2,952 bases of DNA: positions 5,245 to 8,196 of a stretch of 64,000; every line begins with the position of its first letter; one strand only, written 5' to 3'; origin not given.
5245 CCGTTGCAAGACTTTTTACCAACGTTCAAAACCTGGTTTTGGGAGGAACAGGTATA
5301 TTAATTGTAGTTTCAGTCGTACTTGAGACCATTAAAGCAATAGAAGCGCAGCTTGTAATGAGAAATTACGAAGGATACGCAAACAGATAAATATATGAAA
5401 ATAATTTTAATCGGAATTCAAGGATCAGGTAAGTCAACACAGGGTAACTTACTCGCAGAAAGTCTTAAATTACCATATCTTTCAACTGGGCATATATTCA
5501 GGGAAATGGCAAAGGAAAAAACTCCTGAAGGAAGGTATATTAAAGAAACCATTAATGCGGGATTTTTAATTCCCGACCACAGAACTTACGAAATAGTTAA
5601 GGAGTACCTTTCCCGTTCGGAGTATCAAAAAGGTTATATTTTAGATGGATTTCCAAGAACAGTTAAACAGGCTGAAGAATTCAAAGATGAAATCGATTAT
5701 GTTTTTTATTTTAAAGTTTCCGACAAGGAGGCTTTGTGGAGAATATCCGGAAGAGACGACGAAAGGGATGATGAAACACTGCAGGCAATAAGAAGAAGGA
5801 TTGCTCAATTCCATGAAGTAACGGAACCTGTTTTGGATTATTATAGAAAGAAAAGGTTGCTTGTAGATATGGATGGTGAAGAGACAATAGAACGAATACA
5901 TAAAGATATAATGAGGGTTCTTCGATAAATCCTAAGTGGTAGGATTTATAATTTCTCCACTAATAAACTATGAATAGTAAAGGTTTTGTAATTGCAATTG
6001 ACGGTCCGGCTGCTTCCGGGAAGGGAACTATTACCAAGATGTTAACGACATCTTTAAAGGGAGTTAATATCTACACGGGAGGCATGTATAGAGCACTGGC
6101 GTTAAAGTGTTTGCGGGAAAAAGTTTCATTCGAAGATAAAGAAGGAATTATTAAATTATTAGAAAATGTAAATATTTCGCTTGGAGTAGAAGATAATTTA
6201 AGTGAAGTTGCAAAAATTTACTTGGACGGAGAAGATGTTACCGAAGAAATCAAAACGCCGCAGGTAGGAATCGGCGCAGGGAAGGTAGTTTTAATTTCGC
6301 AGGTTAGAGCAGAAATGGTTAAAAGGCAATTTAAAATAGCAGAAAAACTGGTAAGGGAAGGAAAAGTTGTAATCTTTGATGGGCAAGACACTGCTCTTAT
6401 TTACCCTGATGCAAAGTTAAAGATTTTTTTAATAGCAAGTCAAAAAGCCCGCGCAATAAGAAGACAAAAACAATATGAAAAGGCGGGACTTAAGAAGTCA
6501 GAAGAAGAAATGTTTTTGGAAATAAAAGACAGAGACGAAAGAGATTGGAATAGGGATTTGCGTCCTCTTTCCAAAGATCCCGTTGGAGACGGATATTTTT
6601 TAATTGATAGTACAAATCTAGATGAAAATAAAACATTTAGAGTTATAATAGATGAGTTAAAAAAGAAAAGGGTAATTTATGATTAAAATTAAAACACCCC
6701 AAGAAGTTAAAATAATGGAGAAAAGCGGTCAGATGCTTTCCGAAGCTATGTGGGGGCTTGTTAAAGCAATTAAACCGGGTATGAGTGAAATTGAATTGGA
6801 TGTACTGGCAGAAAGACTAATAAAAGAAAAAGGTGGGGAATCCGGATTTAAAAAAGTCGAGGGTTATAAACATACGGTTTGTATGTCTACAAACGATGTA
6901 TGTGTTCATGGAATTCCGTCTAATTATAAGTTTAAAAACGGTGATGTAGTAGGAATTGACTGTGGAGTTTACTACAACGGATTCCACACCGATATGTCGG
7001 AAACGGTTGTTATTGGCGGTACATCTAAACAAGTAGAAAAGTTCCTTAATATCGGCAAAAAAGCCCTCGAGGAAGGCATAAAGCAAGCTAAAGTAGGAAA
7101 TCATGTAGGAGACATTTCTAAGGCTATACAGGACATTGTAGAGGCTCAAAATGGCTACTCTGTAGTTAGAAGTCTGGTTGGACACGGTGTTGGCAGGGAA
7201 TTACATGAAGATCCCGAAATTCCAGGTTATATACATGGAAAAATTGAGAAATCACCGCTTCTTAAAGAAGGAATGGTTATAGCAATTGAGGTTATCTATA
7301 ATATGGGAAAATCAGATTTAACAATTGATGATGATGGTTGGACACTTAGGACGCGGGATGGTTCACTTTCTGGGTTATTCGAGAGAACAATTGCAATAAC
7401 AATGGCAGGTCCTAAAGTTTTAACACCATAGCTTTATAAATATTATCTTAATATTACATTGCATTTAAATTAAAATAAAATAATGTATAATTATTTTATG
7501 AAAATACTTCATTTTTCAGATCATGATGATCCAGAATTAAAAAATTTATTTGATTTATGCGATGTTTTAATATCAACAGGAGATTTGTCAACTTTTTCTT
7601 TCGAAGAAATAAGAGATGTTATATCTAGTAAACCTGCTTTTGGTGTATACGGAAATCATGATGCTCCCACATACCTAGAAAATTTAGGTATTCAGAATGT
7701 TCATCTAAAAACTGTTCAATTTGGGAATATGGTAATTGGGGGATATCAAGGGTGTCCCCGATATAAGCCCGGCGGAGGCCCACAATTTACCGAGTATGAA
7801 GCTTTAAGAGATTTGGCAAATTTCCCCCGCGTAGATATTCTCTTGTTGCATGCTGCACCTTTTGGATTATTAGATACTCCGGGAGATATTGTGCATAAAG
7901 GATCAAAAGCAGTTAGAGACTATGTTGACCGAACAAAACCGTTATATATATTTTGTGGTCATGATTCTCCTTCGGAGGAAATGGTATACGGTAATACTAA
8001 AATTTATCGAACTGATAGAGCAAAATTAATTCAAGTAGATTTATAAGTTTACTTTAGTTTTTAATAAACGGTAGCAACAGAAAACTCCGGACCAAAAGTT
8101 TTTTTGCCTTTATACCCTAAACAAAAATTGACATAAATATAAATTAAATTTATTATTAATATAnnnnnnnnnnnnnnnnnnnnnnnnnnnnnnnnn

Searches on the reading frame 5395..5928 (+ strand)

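Call 19: search_protein_families(library=ncbifam, proteins=[window:5395-5928:+], max_evalue=0.001)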
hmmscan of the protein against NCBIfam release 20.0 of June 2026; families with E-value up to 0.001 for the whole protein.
window:5395-5928:+ (177 aa): 31 families (the best 25 are shown)
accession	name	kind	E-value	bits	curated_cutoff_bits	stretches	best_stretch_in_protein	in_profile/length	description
NF001381.0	PRK00279.1-3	equivalog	1.5e-45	155.3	187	1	1-176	1-185/188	adenylate kinase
TIGR01351.1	adk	subfamily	3.9e-45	154.1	168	2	2-120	1-127/212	adenylate kinase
NF001380.0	PRK00279.1-2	equivalog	5.5e-44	150.1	251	2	1-120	1-127/216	adenylate kinase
NF002700.0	PRK02496.1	equivalog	2.4e-39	134.9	262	1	2-176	3-182/184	adenylate kinase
NF001385.0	PRK00279.2-3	equivalog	2.6e-37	128.5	315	2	3-120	7-130/213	adenylate kinase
NF001379.0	PRK00279.1-1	equivalog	3.7e-37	127.8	268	2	1-120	1-123/216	adenylate kinase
NF011101.0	PRK14528.1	equivalog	5.4e-33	114.3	195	1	2-175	3-185/187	adenylate kinase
NF010381.0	PRK13808.1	equivalog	7.4e-33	114.3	426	1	1-176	1-191/335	adenylate kinase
TIGR01359.1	UMP_CMP_kin_fam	subfamily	2.5e-30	105.8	207.6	1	5-176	4-184/185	UMP-CMP kinase family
NF001383.0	PRK00279.2-1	equivalog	2.5e-30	105.7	225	1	1-120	1-123/212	adenylate kinase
NF011105.0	PRK14532.1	equivalog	2.1e-29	102.4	162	1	1-176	1-185/189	adenylate kinase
TIGR01360.1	aden_kin_iso1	equivalog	4.4e-29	101.5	284.1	1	3-174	6-183/188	adenylate kinase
NF001382.0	PRK00279.1-4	equivalog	1.8e-28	99.6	334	2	1-103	1-111/212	adenylate kinase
NF011103.0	PRK14530.1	equivalog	3.2e-28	98.8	294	2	2-120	5-126/215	adenylate kinase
NF011100.0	PRK14527.1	equivalog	3.2e-28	98.7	154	1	3-176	9-190/191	adenylate kinase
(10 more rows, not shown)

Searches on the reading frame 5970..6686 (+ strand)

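Call 19: search_protein_families(library=ncbifam, proteins=[window:5970-6686:+], max_evalue=0.001)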
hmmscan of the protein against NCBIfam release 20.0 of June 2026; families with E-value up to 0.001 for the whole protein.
window:5970-6686:+ (238 aa): 5 families
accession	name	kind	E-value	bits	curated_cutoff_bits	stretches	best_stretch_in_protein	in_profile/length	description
TIGR00017.1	cmk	equivalog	3.5e-47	160.9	135.55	1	6-222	3-209/217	(d)CMP kinase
NF010004.0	PRK13477.1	equivalog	6.8e-44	150.1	524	1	6-203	286-479/514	bifunctional pantoate--beta-alanine ligase/(d)CMP kinase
NF008816.0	PRK11860.1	equivalog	3.6e-40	137.7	943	1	7-234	445-658/662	bifunctional 3-phosphoshikimate 1-carboxyvinyltransferase/cytidylate kinase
NF007071.0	PRK09518.1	equivalog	1.7e-30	106.2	953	1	5-228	4-223/706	bifunctional cytidylate kinase/GTPase Der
TIGR02173.1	cyt_kin_arch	equivalog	1.4e-05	25.2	102.1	0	7-46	2-40/169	(d)CMP kinase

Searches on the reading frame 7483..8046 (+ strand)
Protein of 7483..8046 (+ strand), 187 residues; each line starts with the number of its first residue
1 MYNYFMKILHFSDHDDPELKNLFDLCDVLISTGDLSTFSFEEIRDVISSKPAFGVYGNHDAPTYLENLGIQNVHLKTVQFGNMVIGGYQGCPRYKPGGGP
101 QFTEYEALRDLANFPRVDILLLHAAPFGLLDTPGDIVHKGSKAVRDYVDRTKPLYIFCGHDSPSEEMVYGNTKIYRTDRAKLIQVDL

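Call 15: search_protein_families(library=pfam, proteins=[window:7483-8046:+], max_evalue=0.001)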
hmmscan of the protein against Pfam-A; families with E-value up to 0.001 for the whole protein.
window:7483-8046:+ (187 aa): 3 families
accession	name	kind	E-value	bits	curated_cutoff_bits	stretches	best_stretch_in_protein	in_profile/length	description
PF00149.33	Metallophos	-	1.1e-09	39.5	21.5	1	6-161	1-188/191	Calcineurin-like phosphoesterase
PF14582.11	Metallophos_3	-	1.4e-05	25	28.2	1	107-163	164-221/259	Metallophosphoesterase, calcineurin superfamily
PF12850.12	Metallophos_2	-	1.7e-05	25.3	27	1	6-160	1-115/154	Calcineurin-like phosphoesterase superfamily domain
